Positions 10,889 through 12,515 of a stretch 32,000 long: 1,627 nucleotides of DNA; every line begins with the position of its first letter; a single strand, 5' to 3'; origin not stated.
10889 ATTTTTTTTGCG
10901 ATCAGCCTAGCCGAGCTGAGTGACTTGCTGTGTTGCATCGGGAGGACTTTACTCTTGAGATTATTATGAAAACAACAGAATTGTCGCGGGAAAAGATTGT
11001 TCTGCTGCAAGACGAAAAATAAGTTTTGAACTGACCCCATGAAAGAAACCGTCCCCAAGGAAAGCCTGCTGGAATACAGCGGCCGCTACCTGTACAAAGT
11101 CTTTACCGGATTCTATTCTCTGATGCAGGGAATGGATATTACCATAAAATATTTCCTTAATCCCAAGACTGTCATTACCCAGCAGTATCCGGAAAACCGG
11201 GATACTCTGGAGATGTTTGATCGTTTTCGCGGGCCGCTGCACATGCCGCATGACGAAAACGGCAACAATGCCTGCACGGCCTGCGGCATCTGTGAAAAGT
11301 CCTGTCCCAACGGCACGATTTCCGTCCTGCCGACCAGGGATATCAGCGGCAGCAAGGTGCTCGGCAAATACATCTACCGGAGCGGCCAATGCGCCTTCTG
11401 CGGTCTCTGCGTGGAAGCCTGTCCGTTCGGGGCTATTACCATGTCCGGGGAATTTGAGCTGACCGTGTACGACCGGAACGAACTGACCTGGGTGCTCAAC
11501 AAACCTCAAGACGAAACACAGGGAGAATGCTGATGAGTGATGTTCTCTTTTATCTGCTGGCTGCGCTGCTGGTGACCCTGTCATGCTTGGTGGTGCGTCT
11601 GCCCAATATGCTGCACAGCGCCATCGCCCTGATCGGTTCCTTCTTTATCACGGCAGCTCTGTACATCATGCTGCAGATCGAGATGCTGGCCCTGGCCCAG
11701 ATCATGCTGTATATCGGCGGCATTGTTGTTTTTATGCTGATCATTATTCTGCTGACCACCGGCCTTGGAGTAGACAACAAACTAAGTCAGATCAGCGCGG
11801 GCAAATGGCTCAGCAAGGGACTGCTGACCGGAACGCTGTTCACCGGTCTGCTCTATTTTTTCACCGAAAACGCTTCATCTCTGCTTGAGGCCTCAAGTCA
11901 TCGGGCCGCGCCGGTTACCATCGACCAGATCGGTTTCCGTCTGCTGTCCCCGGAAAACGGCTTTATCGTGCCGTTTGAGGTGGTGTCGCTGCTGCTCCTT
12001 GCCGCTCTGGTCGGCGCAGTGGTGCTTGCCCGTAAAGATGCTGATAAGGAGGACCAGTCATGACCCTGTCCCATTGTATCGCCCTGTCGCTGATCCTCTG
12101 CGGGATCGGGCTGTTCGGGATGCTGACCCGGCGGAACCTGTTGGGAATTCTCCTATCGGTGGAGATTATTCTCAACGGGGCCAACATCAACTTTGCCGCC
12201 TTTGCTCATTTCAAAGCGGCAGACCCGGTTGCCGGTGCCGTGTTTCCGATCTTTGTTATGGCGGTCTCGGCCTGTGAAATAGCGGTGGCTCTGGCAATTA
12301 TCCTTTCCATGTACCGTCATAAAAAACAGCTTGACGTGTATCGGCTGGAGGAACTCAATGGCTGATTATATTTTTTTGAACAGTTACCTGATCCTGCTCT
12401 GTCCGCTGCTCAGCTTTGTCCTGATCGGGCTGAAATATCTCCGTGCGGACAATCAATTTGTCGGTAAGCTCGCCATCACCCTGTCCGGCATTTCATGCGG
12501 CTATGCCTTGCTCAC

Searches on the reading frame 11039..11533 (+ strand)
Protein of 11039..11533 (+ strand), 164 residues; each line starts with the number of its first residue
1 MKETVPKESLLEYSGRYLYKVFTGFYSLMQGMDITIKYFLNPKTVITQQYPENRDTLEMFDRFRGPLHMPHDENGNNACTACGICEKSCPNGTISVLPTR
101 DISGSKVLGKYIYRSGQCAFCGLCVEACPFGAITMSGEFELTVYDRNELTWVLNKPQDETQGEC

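Call 93: search_protein_families(library=pfam, proteins=[window:11039-11533:+], max_evalue=0.001)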
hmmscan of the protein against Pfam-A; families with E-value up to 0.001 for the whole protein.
window:11039-11533:+ (164 aa): 13 families
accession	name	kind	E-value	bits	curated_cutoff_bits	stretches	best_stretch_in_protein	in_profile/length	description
PF00037.32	Fer4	-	4.7e-12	45.6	21.1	2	116-134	6-24/24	4Fe-4S binding domain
PF13187.11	Fer4_9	-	5.2e-12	46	27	1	78-133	1-52/52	4Fe-4S dicluster domain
PF12838.12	Fer4_7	-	6.4e-11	43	27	1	79-132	2-52/52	4Fe-4S dicluster domain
PF13484.11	Fer4_16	-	1.8e-09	38.7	30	1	117-140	1-23/66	4Fe-4S double cluster binding domain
PF13534.11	Fer4_17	-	1.1e-07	32.8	22.2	0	68-92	35-59/61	4Fe-4S dicluster domain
PF13237.11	Fer4_10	-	6.4e-07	29.7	25.5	1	76-129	6-53/53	4Fe-4S dicluster domain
PF12837.12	Fer4_6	-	2e-06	27.9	25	0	117-133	8-24/24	4Fe-4S binding domain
PF12797.12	Fer4_2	-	8.6e-06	25.8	24.5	0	77-90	8-21/22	4Fe-4S binding domain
PF13183.11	Fer4_8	-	1.2e-05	26.1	27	0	77-131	3-67/68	4Fe-4S dicluster domain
PF14697.11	Fer4_21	-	1.3e-05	25.6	35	1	77-135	6-59/59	4Fe-4S dicluster domain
PF12798.12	Fer4_3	-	2.7e-05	25.1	27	0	118-132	1-15/15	4Fe-4S binding domain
PF13746.11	Fer4_18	-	0.00015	22.3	27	0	115-131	58-74/114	4Fe-4S dicluster domain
PF12800.12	Fer4_4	-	0.00023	21.7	24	0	77-92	2-17/17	4Fe-4S binding domain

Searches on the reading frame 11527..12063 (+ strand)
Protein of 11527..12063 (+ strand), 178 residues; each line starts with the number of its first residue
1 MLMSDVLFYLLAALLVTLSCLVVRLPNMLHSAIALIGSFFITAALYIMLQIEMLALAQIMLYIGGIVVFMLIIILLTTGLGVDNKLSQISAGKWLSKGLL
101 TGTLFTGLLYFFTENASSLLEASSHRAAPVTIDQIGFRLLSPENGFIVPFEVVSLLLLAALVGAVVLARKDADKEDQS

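Call 10: search_protein_families(library=pfam, proteins=[window:11527-12063:+], max_evalue=0.001)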
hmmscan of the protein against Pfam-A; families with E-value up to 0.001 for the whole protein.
window:11527-12063:+ (178 aa): 1 family
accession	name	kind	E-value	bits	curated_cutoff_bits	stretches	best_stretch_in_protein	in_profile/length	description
PF00499.25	Oxidored_q3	-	3.6e-27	95.3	33.2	1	19-167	2-146/146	NADH-ubiquinone/plastoquinone oxidoreductase chain 6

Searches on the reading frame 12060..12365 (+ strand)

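Call 93: search_protein_families(library=pfam, proteins=[window:12060-12365:+], max_evalue=0.001)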
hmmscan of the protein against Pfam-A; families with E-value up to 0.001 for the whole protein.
window:12060-12365:+ (101 aa): 1 family
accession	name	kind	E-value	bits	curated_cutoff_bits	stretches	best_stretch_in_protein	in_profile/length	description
PF00420.29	Oxidored_q2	-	1.2e-24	86.3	26.1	1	7-100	3-94/95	NADH-ubiquinone/plastoquinone oxidoreductase chain 4L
